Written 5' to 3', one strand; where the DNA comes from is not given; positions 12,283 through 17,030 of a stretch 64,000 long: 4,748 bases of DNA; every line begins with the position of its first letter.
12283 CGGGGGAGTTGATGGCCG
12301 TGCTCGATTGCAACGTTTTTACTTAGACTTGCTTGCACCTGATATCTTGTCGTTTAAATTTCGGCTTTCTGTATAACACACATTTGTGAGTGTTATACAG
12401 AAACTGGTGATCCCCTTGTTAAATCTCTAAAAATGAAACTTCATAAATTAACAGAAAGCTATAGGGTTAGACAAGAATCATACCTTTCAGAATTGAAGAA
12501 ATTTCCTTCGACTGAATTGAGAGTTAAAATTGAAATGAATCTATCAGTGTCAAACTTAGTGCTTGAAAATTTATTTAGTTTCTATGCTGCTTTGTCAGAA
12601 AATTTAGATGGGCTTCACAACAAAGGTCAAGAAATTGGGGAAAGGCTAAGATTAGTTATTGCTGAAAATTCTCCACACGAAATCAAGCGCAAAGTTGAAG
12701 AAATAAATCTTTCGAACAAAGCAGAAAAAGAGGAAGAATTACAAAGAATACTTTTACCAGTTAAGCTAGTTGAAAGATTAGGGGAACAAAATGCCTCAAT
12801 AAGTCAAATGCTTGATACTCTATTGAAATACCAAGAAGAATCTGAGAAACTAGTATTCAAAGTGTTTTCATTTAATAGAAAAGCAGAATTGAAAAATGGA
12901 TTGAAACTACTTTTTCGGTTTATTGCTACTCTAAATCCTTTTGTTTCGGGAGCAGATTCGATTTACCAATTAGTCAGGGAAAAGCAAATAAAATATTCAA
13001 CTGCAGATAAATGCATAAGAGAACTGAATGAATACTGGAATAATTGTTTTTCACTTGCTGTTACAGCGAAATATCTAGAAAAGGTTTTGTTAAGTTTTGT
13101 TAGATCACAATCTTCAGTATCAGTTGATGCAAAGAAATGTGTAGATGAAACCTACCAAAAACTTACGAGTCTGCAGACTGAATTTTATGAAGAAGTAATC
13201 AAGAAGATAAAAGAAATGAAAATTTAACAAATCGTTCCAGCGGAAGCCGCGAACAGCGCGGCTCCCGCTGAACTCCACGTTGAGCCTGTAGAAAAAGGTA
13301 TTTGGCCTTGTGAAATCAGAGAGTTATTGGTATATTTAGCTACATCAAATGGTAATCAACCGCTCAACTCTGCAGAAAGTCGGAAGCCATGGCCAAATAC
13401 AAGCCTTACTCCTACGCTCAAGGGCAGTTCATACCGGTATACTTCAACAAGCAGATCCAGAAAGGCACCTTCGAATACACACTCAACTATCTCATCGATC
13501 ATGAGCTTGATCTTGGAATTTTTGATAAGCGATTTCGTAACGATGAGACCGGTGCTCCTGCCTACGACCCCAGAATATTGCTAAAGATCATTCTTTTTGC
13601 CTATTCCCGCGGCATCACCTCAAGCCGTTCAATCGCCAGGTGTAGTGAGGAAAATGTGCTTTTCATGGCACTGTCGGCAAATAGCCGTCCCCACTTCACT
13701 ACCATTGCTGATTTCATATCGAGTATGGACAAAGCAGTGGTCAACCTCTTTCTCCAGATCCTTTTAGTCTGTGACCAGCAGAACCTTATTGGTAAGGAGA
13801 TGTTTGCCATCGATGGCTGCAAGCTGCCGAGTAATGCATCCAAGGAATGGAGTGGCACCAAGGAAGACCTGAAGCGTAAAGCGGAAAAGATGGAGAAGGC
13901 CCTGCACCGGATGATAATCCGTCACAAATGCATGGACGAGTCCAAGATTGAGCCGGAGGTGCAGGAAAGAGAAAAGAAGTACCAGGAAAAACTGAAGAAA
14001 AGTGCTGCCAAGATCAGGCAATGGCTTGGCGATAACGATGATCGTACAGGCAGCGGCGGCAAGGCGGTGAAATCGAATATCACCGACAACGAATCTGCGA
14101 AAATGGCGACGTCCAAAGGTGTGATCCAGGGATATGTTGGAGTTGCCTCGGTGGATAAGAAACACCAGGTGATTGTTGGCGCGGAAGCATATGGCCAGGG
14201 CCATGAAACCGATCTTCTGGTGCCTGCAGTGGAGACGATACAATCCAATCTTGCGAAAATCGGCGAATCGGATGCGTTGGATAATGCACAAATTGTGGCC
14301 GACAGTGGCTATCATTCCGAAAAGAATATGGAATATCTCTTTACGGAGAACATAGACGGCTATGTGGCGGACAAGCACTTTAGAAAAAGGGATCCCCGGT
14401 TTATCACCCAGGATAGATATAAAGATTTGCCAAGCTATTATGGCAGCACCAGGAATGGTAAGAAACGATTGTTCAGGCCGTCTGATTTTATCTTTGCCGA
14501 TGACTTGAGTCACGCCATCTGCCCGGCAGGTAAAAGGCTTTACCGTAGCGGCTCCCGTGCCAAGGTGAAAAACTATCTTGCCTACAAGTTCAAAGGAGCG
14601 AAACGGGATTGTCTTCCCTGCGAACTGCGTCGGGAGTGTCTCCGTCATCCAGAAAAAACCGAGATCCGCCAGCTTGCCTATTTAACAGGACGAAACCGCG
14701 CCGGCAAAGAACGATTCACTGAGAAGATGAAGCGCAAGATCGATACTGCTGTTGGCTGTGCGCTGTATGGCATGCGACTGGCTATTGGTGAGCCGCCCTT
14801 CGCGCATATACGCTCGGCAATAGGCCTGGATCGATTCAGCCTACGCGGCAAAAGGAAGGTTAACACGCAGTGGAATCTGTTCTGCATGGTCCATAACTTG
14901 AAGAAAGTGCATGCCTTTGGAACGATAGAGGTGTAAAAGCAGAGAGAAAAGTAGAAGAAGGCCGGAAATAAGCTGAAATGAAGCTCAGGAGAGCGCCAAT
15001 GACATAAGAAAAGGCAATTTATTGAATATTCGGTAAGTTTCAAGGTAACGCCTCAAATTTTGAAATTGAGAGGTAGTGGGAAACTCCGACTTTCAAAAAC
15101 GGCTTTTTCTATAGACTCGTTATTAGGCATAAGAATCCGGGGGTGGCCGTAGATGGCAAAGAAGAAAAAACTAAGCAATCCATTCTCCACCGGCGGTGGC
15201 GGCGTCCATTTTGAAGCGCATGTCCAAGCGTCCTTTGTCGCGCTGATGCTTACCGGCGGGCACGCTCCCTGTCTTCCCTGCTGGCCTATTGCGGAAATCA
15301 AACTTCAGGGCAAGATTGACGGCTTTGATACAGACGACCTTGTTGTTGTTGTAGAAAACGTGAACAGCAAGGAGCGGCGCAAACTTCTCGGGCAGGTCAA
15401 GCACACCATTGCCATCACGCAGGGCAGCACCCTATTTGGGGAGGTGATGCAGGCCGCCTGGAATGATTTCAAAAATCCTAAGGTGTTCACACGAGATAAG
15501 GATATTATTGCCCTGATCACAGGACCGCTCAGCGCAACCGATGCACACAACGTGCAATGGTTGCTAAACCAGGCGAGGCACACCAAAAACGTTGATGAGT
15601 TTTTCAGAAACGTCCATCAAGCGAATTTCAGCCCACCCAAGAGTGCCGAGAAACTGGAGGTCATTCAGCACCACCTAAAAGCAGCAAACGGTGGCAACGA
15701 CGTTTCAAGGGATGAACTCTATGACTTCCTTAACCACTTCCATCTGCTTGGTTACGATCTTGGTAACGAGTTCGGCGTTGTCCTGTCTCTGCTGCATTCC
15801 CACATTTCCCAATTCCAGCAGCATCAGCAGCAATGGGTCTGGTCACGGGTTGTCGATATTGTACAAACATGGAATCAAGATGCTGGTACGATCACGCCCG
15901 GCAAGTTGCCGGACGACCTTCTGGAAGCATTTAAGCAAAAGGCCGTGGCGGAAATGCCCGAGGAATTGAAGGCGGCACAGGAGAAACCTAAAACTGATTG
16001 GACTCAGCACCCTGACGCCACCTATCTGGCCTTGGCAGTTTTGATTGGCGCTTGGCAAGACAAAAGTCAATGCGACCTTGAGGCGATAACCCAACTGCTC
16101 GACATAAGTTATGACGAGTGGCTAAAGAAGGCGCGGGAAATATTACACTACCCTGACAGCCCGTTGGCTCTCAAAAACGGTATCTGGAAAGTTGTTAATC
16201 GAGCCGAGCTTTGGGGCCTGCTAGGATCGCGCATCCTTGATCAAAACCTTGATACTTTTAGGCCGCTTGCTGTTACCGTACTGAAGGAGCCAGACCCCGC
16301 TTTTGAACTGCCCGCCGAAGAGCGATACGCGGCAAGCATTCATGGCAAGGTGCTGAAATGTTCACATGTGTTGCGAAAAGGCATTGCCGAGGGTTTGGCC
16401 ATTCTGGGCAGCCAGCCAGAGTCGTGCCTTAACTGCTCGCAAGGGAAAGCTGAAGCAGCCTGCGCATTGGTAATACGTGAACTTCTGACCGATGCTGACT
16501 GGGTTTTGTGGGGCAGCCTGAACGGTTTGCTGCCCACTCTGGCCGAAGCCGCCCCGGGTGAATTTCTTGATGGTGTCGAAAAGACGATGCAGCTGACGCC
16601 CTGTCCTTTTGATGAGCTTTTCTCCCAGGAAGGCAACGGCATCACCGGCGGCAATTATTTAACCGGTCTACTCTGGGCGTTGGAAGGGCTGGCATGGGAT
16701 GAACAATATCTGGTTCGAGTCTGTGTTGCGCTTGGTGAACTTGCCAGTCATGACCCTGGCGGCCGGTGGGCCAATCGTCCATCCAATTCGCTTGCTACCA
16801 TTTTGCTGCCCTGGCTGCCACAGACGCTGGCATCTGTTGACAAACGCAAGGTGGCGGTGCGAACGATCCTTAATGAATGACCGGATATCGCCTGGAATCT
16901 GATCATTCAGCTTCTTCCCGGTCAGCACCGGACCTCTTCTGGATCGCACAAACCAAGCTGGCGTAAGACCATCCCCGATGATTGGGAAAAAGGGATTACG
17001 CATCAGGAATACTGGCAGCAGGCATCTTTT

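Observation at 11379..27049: ~15.6-kb compositionally mosaic accessory segment bounded by imperfect direct repeats, lying between cusCBA and downstream core genes and carrying copA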

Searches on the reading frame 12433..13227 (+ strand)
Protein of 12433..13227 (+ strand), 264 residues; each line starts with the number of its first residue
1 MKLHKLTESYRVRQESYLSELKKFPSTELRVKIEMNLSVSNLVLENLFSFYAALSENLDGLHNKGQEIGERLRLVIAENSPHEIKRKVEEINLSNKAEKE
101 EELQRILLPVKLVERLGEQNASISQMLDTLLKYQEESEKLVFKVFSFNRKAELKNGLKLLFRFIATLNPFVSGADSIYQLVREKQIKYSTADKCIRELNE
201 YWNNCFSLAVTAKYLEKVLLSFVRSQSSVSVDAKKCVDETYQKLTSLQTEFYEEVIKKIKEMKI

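Call 10: search_protein_families(library=pfam, proteins=[window:12433-13227:+])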
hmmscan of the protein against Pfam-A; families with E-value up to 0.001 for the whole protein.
window:12433-13227:+ (264 aa): 0 families

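Call 44: search_protein_families(library=ncbifam, proteins=[window:12433-13227:+], max_evalue=0.01)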
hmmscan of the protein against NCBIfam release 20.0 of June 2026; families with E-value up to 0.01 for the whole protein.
window:12433-13227:+ (264 aa): 0 families

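Call 45: search_protein_families(library=padloc, proteins=[window:12433-13227:+], max_evalue=0.01)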
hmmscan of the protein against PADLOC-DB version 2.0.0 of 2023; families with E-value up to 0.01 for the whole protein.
window:12433-13227:+ (264 aa): 0 families

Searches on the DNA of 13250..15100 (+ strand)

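Call 43: search_dna_similar(query=window:13250-15100:+, collection=plasmids, mode=distant, max_rows=8)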
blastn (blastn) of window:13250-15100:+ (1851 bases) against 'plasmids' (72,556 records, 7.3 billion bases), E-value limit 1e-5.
No match.
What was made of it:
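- Tried and rejected: It has no match in the plasmid collection (call 43).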

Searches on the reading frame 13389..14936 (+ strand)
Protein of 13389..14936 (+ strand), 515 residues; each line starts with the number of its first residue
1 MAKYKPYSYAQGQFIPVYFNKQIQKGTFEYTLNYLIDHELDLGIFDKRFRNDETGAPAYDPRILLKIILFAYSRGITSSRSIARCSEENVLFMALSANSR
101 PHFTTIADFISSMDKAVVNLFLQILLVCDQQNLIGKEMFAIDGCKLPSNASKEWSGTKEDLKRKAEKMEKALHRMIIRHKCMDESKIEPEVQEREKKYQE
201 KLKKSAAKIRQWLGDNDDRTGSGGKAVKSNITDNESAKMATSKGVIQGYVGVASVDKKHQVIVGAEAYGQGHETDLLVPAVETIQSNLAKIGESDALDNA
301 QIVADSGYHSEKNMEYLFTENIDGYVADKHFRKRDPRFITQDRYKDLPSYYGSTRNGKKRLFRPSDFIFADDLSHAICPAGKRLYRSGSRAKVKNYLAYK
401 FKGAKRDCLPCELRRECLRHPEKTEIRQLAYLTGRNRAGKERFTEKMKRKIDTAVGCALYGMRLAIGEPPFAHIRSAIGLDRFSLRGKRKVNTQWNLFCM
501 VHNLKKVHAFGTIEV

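Call 10: search_protein_families(library=pfam, proteins=[window:13389-14936:+])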
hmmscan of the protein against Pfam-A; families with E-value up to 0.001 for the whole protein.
window:13389-14936:+ (515 aa): 3 families
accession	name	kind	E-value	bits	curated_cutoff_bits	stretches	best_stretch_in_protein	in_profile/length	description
PF13751.12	DDE_Tnp_1_6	-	3.5e-19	69.7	25.1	1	377-508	1-125/125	Transposase DDE domain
PF05598.16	DUF772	-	6.2e-13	49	23.1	1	55-123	1-73/74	Transposase domain (DUF772)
PF01609.27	DDE_Tnp_1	-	1.1e-07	32.2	23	1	244-504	31-200/200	Transposase DDE domain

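Call 44: search_protein_families(library=ncbifam, proteins=[window:13389-14936:+], max_evalue=0.01)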
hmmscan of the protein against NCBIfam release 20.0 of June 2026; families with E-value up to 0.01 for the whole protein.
window:13389-14936:+ (515 aa): 2 families
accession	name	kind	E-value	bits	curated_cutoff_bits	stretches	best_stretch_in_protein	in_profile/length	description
NF033551.1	transpos_IS1182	equivalog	2.2e-75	254.4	270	1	10-509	5-487/488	IS1182 family transposase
NF033581.1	transpos_IS5_4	equivalog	5.9e-08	32.4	140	1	52-334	26-227/285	IS5 family transposase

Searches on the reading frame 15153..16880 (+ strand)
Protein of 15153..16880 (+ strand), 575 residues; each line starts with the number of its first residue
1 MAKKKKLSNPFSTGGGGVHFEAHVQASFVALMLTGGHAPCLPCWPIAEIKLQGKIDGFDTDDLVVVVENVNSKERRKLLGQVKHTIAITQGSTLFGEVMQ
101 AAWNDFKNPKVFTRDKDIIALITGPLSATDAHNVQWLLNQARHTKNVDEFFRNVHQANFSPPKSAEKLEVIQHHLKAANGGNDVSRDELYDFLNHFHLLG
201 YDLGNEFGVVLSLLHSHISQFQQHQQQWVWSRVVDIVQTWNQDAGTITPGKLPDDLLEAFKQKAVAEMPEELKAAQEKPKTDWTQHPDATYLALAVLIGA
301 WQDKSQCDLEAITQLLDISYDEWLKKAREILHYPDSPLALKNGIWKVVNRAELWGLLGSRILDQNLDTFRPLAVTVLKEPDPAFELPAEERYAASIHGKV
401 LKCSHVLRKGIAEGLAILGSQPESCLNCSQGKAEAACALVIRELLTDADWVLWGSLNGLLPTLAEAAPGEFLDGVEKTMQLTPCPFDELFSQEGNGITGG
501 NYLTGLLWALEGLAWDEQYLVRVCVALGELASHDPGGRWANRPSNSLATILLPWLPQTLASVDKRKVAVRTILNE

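Call 10: search_protein_families(library=pfam, proteins=[window:15153-16880:+])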
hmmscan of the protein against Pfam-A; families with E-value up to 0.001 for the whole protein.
window:15153-16880:+ (575 aa): 0 families

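Call 44: search_protein_families(library=ncbifam, proteins=[window:15153-16880:+], max_evalue=0.01)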
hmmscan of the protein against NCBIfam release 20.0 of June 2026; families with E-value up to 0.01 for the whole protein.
window:15153-16880:+ (575 aa): 0 families

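Call 45: search_protein_families(library=padloc, proteins=[window:15153-16880:+], max_evalue=0.01)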
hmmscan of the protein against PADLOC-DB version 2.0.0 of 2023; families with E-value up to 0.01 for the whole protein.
window:15153-16880:+ (575 aa): 0 families

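Call 72: find_homologous_proteins(query=window:15153-16877:+, max_evalue=0.00001)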
Query window:15153-16877:+ (575 aa): 559 proteins with E <= 0.00001 among 8000 candidates; the best 120 are listed.
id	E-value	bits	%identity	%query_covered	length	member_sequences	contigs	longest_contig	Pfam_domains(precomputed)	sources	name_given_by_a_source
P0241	0.0e+0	1185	89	100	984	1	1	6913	-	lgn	-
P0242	0.0e+0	1176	87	100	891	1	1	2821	-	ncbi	ncbi:MAG: hypothetical protein DRH50_15730, partial [Deltaproteobacteria bacterium]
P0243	0.0e+0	1165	88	100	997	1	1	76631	-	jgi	jgi:hypothetical protein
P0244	0.0e+0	1161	86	100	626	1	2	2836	-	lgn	-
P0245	0.0e+0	1160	87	100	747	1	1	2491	-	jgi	-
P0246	0.0e+0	1138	85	100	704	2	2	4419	-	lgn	-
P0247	0.0e+0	1137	85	100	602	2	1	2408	-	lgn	-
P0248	0.0e+0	1135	83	100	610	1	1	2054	-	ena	-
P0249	0.0e+0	1120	88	95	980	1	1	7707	-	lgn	-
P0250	0.0e+0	1091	80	100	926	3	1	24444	-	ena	-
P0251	0.0e+0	1076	81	100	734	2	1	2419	-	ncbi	-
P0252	0.0e+0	1012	89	85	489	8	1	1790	-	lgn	-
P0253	1.8e-297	1005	74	100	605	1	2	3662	-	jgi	-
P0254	1.2e-296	1003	76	100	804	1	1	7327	-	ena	-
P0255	6.0e-292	987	76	96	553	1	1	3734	-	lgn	-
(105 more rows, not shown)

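Call 73: find_encoding_contigs(protein=P0243, flank=10000, max_places=2)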
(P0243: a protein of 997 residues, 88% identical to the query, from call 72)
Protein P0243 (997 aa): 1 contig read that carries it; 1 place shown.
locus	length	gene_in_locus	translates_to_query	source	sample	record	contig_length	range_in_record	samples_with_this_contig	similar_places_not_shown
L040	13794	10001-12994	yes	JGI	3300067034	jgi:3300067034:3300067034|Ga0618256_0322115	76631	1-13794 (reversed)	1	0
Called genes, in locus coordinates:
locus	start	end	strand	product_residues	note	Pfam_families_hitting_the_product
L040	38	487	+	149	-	PF21157:DksA_N, PF01258:zf-dskA_traR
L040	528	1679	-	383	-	PF13431:TPR_17 (faint), PF00515:TPR_1 (faint), PF07719:TPR_2 (faint), PF13181:TPR_8 (faint), PF13414:TPR_11 (faint), PF13424:TPR_12 (faint), PF13432:TPR_16 (faint)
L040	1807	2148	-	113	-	-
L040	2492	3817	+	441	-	PF01134:GIDA, PF01262:AlaDh_PNT_C (weak), PF01266:DAO (weak), PF03486:HI0933_like (faint), PF07992:Pyr_redox_2 (weak), PF12831:FAD_oxidored (weak), PF13450:NAD_binding_8 (weak)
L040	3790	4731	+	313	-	PF02899:Phage_int_SAM_1, PF13495:Phage_int_SAM_4 (weak), PF00589:Phage_integrase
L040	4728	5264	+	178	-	PF00227:Proteasome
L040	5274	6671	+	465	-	PF00004:AAA (weak), PF07728:AAA_5 (faint), PF13401:AAA_22 (faint), PF07724:AAA_2, PF00004:AAA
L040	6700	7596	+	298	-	PF00696:AA_kinase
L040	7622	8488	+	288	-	PF04389:Peptidase_M28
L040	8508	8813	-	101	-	-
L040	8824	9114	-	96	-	-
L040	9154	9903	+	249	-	PF14337:Abi_alpha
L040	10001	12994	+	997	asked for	-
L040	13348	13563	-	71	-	-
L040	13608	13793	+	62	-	?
